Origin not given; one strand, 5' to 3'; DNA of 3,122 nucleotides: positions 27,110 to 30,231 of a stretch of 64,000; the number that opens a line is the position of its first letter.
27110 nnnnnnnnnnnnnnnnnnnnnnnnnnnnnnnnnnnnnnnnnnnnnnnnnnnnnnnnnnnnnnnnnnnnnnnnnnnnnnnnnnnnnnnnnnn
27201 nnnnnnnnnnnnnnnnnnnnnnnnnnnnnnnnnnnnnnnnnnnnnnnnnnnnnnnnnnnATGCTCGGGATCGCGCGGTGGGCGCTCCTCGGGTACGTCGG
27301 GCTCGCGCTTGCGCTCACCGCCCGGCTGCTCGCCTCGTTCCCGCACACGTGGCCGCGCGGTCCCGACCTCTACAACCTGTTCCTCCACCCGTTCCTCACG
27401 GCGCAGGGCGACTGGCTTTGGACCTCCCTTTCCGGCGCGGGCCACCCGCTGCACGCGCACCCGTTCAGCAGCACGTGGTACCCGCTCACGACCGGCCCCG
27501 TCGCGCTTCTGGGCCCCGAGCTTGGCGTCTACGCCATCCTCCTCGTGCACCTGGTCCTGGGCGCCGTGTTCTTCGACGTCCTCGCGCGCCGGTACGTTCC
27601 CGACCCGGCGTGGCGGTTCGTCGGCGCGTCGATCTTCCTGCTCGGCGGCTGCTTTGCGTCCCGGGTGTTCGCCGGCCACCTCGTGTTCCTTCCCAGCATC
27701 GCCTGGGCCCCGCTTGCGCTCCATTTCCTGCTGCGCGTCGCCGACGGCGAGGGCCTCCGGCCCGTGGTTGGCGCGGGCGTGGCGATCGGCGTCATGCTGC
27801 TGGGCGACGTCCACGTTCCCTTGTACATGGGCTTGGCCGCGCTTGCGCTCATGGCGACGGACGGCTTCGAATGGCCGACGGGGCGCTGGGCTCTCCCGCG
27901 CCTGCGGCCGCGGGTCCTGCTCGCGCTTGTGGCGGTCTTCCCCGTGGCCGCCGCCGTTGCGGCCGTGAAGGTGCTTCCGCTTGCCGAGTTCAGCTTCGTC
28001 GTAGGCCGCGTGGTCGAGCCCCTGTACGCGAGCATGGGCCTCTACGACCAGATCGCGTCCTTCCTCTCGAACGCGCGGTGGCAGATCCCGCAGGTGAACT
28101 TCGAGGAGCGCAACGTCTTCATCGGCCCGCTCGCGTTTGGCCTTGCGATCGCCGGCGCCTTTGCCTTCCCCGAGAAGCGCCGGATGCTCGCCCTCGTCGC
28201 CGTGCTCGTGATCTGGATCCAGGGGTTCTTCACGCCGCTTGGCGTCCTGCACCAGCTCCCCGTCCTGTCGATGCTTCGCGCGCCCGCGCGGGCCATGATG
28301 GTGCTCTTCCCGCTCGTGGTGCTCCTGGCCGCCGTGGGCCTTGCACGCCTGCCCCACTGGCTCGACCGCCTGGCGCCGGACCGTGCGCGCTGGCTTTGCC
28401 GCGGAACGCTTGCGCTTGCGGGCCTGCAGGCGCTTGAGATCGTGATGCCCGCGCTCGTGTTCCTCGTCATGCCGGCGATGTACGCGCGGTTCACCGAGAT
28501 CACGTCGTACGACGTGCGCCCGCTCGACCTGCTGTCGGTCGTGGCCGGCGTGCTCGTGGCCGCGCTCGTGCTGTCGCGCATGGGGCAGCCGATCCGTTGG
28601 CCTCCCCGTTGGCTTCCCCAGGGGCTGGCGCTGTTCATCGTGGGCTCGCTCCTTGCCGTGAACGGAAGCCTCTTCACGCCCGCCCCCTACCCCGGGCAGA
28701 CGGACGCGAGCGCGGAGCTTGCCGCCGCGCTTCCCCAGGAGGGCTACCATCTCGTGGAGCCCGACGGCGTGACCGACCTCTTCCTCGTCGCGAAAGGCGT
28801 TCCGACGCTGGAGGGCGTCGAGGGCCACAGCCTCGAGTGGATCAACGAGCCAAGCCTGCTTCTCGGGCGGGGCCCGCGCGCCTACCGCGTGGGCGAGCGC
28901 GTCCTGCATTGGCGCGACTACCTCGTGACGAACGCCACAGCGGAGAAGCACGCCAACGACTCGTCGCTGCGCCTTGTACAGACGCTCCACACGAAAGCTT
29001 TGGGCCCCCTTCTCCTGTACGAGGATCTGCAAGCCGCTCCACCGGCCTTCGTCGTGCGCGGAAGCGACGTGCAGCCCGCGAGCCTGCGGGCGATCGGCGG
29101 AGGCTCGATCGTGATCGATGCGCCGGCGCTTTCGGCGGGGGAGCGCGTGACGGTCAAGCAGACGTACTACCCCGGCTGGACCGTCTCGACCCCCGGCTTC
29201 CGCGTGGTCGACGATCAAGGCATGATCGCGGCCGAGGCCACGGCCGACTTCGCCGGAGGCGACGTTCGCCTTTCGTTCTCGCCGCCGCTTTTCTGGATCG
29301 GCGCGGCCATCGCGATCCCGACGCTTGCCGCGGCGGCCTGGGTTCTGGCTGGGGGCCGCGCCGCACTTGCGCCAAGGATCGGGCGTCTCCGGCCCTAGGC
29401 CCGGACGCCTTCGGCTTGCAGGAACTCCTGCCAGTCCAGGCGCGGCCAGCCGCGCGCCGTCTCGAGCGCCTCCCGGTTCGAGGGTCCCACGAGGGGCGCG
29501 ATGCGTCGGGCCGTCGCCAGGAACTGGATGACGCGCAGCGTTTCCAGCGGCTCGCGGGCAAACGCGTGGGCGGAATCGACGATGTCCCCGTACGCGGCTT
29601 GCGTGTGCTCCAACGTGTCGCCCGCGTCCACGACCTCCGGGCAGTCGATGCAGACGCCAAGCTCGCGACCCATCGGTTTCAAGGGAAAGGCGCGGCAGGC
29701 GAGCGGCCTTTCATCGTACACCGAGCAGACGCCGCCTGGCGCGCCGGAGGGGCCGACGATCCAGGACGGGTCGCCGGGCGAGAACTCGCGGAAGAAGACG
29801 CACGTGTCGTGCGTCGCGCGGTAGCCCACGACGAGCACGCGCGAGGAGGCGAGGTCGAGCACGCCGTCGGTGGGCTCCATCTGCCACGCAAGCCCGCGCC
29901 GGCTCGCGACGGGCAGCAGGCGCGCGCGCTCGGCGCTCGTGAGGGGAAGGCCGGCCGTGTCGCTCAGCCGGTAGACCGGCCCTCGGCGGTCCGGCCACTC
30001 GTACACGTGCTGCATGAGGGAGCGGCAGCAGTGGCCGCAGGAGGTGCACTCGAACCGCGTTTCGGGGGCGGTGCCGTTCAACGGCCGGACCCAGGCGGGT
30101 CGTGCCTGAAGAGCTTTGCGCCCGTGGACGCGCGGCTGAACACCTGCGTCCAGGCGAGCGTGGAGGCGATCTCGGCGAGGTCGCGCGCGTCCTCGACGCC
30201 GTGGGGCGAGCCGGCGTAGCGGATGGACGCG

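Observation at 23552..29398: Compact glycan-modification module: GT2 Dol-P-sugar synthase-like, ColD-type 3-dehydratase, Gmd, GtrA flippase and a large GT-C-like membrane protein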

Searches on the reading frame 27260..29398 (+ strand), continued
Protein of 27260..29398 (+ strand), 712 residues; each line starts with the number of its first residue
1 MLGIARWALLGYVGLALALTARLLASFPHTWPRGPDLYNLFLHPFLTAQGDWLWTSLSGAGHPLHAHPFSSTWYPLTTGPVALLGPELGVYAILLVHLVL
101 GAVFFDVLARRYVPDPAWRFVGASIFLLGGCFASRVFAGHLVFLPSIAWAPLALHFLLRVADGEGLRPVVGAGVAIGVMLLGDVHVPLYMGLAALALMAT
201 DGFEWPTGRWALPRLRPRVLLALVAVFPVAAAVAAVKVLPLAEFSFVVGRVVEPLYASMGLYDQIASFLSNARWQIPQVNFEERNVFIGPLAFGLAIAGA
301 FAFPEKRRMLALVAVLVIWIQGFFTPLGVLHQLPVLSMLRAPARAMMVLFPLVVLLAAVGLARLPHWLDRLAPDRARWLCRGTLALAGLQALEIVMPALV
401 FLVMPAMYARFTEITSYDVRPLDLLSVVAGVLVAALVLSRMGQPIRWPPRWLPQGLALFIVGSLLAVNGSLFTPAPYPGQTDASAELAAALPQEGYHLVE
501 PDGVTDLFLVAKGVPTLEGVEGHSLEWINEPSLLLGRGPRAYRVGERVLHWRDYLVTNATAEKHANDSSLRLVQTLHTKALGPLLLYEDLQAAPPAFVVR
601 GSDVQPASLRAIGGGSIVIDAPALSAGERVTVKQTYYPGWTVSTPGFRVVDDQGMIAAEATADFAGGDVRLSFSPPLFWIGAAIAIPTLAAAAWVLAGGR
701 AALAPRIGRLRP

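Call 37: predict_structure(alignment_id=A1)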
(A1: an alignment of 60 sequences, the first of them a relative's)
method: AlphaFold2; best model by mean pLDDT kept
length: 712 residues; sequences in the alignment: 60
mean_pLDDT: 87.9   pTM: 0.90
mean pLDDT of the five models: 87.9, 87.6, 87.5, 87.5, 87.2
residues with pLDDT >= 90: 438; 70-90: 197; 50-70: 51; < 50: 26
segments of 3 or more residues with pLDDT < 50: 522-526, 531-536, 702-712
pLDDT, mean of each block of 10 residues (from residue 1): 75 97 89 78 78 89 87 90 88 96 98 97 98 94 95 98 96 98 93 97 92 96 98 97 79 86 93 69 93 97 94 97 90 83 96 98 94 89 87 81 83 70 65 69 73 90 91 80 84 92 82 83 50 54 92 91 88 90 93 97 96 94 98 94 97 95 98 97 97 87 46 41
secondary structure, 60 per line:
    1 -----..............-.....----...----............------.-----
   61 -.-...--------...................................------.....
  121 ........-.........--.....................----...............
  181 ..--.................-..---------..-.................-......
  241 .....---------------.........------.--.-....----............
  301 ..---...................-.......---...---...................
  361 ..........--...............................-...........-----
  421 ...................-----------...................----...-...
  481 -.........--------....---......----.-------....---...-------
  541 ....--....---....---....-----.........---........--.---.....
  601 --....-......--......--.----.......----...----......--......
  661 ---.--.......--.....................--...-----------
elements in order (helices of 4 or more, strands of 3 or more residues): H6-19 H21-25 E30-32 H37-48 H75-109 H116-128 H130-138 H141-161 H166-182 H185-201 H217-233 H235-245 H261-269 H281-284 H289-302 H306-324 H326-332 H342-370 H373-403 H405-415 H421-439 H451-469 E474-476 H482-490 E499-502 H506-511 H524-527 E541-544 E547-550 E554-557 H561-564 E570-578 E582-589 E596-600 E603-606 E608-613 E616-621 E629-635 E640-642 E647-652 E655-660 E667-673 H676-696

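Call 39: fold_search(model_id=the predicted structure, library=pdb)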
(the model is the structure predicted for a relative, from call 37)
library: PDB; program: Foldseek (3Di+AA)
matches with E <= 10: 197; with E <= 0.001: 16
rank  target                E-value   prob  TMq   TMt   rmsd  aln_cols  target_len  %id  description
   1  5ezm                  3.3e-07  1.00  0.41  0.51   8.9       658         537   13  Crystal Structure of ArnT from Cupriavidus metallidurans in the apo state (released 2016-02-17)
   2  6w98_A                4.6e-05  1.00  0.41  0.24  19.9       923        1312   12  Single-Particle Cryo-EM Structure of Arabinofuranosyltransferase AftD from Mycobacteria (released 2020-05-13)
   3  3wak                  6.2e-05  1.00  0.35  0.30  15.3       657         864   14  Crystal structure of the Archaeoglobus fulgidus oligosaccharyltransferase (O29867_ARCFU) in the apo form (released 2013-10-30)
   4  8if8_B                6.5e-05  1.00  0.37  0.42  16.2       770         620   12  Arabinosyltransferase AftA (released 2023-05-31)
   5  8b6l_I                7.4e-05  1.00  0.39  0.40  14.8       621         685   11  Subtomogram average of the human Sec61-TRAP-OSTA-translocon (released 2022-12-07)
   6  6wby                  9.9e-05  1.00  0.41  0.25  20.6       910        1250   12  Single-Particle Cryo-EM Structure of Arabinofuranosyltransferase AftD from Mycobacteria, Mutant R1389S Class 2 (released 2020-05-13)
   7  8age_A                1.8e-04  1.00  0.38  0.42  10.7       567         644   13  Structure of yeast oligosaccharylransferase complex with acceptor peptide bound (released 2022-12-07)
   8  9n9j_I                1.8e-04  1.00  0.35  0.36  16.7       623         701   11  Structure of a GRP94 folding intermediate engaged with a CCDC134- and FKBP11-bound secretory translocon (released 2025-11-19)
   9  8if8_C                1.9e-04  1.00  0.42  0.49  12.1       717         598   13  Arabinosyltransferase AftA (released 2023-05-31)
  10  6wbx                  3.1e-04  1.00  0.39  0.24  21.7       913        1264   12  Single-Particle Cryo-EM Structure of Arabinofuranosyltransferase AftD from Mycobacteria, Mutant R1389S Class 1 (released 2020-05-13)
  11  6ezn_F                3.5e-04  1.00  0.38  0.41  14.4       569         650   12  Cryo-EM structure of the yeast oligosaccharyltransferase (OST) complex (released 2018-01-17)
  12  7bvc_A                4.8e-04  1.00  0.35  0.25  20.2       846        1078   12  Cryo-EM structure of Mycobacterium smegmatis arabinosyltransferase EmbA-EmbB-AcpM2 in complex with ethambutol (released 2020-04-29)
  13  7oci_F                5.5e-04  1.00  0.38  0.42  12.0       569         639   12  Cryo-EM structure of yeast Ost6p containing oligosaccharyltransferase complex (released 2022-02-16)
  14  6x0o                  6.0e-04  1.00  0.34  0.25  20.4       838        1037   12  Single-Particle Cryo-EM Structure of Arabinosyltransferase EmbB from Mycobacterium smegmatis (released 2020-06-10)
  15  5ogl_A                6.8e-04  1.00  0.38  0.39  12.3       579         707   12  Structure of bacterial oligosaccharyltransferase PglB in complex with an acceptor peptide and an lipid-linked oligosac (released 2017-10-25)
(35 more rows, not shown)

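Call 44: list_cluster_members(proteins=[P0002, P0003, P0004, P0005, P0006, P0007, P0008, P0009, P0010, P0011])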
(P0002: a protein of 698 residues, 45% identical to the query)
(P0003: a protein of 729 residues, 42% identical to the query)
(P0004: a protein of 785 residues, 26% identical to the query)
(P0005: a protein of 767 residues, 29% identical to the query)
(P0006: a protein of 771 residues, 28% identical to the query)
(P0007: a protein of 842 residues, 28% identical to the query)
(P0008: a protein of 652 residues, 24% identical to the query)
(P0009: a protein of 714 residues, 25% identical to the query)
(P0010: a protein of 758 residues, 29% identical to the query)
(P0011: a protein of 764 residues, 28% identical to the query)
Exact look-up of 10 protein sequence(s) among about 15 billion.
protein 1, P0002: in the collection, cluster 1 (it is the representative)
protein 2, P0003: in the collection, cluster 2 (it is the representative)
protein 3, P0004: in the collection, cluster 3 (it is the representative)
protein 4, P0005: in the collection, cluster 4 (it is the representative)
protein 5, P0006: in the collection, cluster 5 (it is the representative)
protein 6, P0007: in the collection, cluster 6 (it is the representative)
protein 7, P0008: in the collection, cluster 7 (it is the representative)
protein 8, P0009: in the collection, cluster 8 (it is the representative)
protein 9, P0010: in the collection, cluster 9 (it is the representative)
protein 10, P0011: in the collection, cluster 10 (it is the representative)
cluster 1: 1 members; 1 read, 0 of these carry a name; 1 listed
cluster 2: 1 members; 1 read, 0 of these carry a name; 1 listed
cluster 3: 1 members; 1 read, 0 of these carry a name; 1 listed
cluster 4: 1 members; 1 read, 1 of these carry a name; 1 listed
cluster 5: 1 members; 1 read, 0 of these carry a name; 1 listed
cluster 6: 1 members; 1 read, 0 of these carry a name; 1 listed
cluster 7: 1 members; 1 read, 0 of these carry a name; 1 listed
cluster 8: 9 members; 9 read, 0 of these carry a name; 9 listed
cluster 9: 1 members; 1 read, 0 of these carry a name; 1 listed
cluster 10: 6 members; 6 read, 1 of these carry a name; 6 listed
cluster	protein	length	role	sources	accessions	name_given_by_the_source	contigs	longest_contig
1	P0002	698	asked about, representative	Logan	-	-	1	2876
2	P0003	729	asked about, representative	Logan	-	-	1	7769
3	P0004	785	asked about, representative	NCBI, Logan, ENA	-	-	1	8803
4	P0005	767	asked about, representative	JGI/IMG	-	hypothetical protein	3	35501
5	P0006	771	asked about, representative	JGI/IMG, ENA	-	-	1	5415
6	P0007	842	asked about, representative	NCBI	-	-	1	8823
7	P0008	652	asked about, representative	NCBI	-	-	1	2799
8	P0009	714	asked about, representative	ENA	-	-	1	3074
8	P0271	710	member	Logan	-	-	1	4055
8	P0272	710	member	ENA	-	-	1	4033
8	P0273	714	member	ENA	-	-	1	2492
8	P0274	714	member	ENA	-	-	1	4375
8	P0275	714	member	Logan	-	-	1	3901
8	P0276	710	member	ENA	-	-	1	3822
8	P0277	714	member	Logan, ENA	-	-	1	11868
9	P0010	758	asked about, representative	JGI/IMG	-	-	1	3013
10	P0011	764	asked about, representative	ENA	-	-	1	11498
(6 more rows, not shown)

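Call 48: find_related_loci(query=A3, collection=genome_contigs, flank=10000)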
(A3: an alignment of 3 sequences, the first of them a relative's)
Query A3 (712 aa) in genome_contigs; peptide patterns used: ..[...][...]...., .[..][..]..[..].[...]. (x = any residue, [..] = any of these).
348 stretches matched a pattern, but none encodes a relative of the query by tblastn (E <= 1e-3).

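Call 49: find_related_loci(query=A3, collection=metagenome_contigs, flank=10000)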
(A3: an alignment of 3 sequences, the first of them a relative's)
Query A3 (712 aa) in metagenome_contigs; peptide patterns used: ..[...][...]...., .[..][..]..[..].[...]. (x = any residue, [..] = any of these).
471 stretches matched a pattern; 1 encode a relative of the query (tblastn E <= 1e-3); 1 distinct loci.
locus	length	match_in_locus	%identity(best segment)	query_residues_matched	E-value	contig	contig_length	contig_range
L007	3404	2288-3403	100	1-372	0e+0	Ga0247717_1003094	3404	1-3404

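Call 61: search_protein_families(library=ncbifam, proteins=[L003:657-1484:+], max_evalue=0.001)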
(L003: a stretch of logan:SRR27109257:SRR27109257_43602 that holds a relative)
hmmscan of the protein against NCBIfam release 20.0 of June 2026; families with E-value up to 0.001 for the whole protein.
L003:657-1484:+ (275 aa): 10 families
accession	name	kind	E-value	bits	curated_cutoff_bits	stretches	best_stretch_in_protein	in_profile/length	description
NF047588.1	GlcsyltransPgfSStrep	equivalog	7.5e-16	58.2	500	1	23-193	3-166/308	glycosyltransferase PgfS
NF041391.1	DPhHxTase_Halo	equivalog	7e-13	48.1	375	1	57-236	24-192/213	dolichyl-phosphate hexose transferase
TIGR03937.1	PgaC_IcaA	equivalog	3.6e-12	45.9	422.3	1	19-137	43-155/407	poly-beta-1,6-N-acetyl-D-glucosamine synthase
TIGR04182.1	glyco_TIGR04182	equivalog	1.4e-09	37.8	325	1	48-248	20-215/293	S-layer glycoprotein N-glycosyltransferase AglJ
NF007986.1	PRK10714.1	equivalog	2e-08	33.6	529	1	22-193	7-171/316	undecaprenyl-phosphate 4-deoxy-4-formamido-L-arabinose transferase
TIGR04283.1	glyco_like_mftF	equivalog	1.9e-05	24.4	182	1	41-137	15-102/221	TIGR04283 family arsenosugar biosynthesis glycosyltransferase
NF041875.1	EPS_EpsD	equivalog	2.6e-05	23.8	370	1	43-163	17-135/325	exopolysaccharide biosynthesis glycosyltransferase EpsD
NF047683.1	TeichurnBiosyTuaG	equivalog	4.9e-05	23.1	400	1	58-119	37-98/252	teichuronic acid biosynthesis protein TuaG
NF050050.1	ProtGlycPglI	equivalog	0.00027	20.4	500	1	58-140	33-116/306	GalNAc(5)-diNAcBac-PP-undecaprenol beta-1,3-glucosyltransferase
NF058614.1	PPMAGASynPpgS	equivalog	0.00081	18.9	370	0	60-225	30-195/226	polyprenyl-phospho-N-acetylgalactosaminyl synthase PpgS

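Call 73: find_encoding_contigs(protein=P0005, flank=7000, max_places=2)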
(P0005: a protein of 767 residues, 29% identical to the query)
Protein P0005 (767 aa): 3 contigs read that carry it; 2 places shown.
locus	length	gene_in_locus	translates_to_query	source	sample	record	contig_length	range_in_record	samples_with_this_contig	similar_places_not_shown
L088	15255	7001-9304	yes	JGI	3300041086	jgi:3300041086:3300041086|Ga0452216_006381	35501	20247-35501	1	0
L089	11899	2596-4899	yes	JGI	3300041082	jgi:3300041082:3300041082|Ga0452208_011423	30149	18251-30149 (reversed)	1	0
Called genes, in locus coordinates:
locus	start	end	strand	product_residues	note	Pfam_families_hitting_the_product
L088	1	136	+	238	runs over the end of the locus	PF00535:Glycos_transf_2, PF10111:Glyco_tranf_2_2 (weak), PF13641:Glyco_tranf_2_3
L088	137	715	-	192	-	PF00583:Acetyltransf_1, PF13508:Acetyltransf_7, PF08445:FR47 (weak), PF13673:Acetyltransf_10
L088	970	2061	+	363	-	PF01041:DegT_DnrJ_EryC1, PF00155:Aminotran_1_2, PF01212:Beta_elim_lyase (faint)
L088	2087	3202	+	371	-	PF03706:LPG_synthase_TM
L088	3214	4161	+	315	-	PF00892:EamA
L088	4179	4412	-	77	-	-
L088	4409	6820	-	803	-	-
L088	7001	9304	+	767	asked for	-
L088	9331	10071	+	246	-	PF00535:Glycos_transf_2, PF13641:Glyco_tranf_2_3 (weak)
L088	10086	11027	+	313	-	PF13489:Methyltransf_23, PF13847:Methyltransf_31 (weak), PF08241:Methyltransf_11, PF08242:Methyltransf_12, PF13649:Methyltransf_25 (weak)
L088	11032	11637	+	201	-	PF01209:Ubie_methyltran, PF13489:Methyltransf_23, PF13847:Methyltransf_31, PF08241:Methyltransf_11, PF08242:Methyltransf_12, PF13649:Methyltransf_25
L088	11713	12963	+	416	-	PF01546:Peptidase_M20, PF07687:M20_dimer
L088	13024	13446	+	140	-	-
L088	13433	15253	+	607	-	?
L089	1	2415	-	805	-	?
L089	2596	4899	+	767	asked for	-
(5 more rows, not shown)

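Call 74: find_encoding_contigs(protein=P0004, flank=7000, max_places=1)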
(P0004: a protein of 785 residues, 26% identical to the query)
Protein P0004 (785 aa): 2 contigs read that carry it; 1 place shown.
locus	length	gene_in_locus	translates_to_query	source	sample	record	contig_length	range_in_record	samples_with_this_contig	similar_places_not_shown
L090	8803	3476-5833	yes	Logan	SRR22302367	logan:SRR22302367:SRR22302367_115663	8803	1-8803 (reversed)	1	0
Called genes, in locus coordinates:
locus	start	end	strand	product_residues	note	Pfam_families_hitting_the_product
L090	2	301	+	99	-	?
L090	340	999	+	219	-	PF04967:HTH_10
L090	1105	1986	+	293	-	PF13432:TPR_16, PF23914:TPR_CcmH_CycH (weak), PF00515:TPR_1 (weak), PF13424:TPR_12 (weak), PF13424:TPR_12, PF00515:TPR_1, PF00515:TPR_1, PF07719:TPR_2, +16 more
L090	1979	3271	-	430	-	PF02403:Seryl_tRNA_N, PF00587:tRNA-synt_2b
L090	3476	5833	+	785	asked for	-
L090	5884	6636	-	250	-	PF05148:Methyltransf_8 (weak), PF07021:MetW, PF13489:Methyltransf_23, PF01209:Ubie_methyltran (weak), PF13847:Methyltransf_31, PF08241:Methyltransf_11, PF08242:Methyltransf_12, PF13649:Methyltransf_25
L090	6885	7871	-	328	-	PF03706:LPG_synthase_TM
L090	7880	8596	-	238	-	PF00535:Glycos_transf_2, PF10111:Glyco_tranf_2_2 (faint), PF13641:Glyco_tranf_2_3 (weak)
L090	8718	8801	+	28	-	?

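Call 75: find_encoding_contigs(protein=P0007, flank=7000, max_places=1)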
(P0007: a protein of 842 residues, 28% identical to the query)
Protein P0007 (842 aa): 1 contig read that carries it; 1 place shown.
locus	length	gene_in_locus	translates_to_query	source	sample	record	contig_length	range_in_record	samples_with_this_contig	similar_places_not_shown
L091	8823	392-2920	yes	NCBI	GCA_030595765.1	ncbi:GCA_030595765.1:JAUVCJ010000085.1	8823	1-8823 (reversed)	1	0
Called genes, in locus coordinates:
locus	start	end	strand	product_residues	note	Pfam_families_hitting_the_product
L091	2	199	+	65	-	?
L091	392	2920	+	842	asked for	-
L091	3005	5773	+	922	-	PF00270:DEAD, PF04851:ResIII, PF00271:Helicase_C, PF19306:WHD_Lhr, PF08494:DEAD_assoc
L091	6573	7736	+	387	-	PF01609:DDE_Tnp_1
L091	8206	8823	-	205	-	?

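Call 80: search_protein_families(library=pfam, proteins=[L088:4409-6820:-], max_evalue=0.01)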
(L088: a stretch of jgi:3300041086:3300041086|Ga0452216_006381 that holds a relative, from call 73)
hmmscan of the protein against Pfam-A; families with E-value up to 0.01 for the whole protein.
L088:4409-6820:- (803 aa): 3 families
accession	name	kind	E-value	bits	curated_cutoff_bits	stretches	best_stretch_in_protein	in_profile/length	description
PF00041.27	fn3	-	0.00068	20.2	25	1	383-464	3-78/84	Fibronectin type III domain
PF04513.17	Baculo_PEP_C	-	0.0053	17.3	38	0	603-683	21-101/140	Baculovirus polyhedron envelope protein, PEP, C terminus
PF02412.23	TSP_3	-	0.0084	16.2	25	0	474-503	2-31/36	Thrombospondin type 3 repeat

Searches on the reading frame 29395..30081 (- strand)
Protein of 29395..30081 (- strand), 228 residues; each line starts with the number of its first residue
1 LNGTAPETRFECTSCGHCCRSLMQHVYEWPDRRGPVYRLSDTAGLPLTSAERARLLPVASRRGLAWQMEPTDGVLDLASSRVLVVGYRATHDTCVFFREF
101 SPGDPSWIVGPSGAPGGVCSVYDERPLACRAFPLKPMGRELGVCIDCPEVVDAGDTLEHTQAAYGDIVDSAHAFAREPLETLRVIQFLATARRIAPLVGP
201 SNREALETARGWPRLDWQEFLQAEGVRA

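Call 3: search_protein_families(library=pfam, proteins=[window:29395-30081:-], max_evalue=0.01)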
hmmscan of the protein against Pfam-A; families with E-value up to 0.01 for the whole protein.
window:29395-30081:- (228 aa): 1 family
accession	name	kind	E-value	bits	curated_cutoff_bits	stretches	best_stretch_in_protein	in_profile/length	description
PF03692.20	CxxCxxCC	-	7.3e-05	23.8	23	1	11-134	1-71/85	Putative zinc- or iron-chelating domain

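Call 5: search_protein_families(library=ncbifam, proteins=[window:29395-30081:-], max_evalue=0.01)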
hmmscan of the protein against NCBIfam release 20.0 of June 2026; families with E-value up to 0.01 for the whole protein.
window:29395-30081:- (228 aa): 0 families

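Call 29: search_protein_families(library=pfam, proteins=[window:29395-30015:-], max_evalue=0.1)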
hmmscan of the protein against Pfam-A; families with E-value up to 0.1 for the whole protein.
window:29395-30015:- (206 aa): 1 family
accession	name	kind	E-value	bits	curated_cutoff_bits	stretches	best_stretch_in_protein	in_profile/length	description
PF03692.20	CxxCxxCC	-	0.056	14.6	23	0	96-113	55-72/85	Putative zinc- or iron-chelating domain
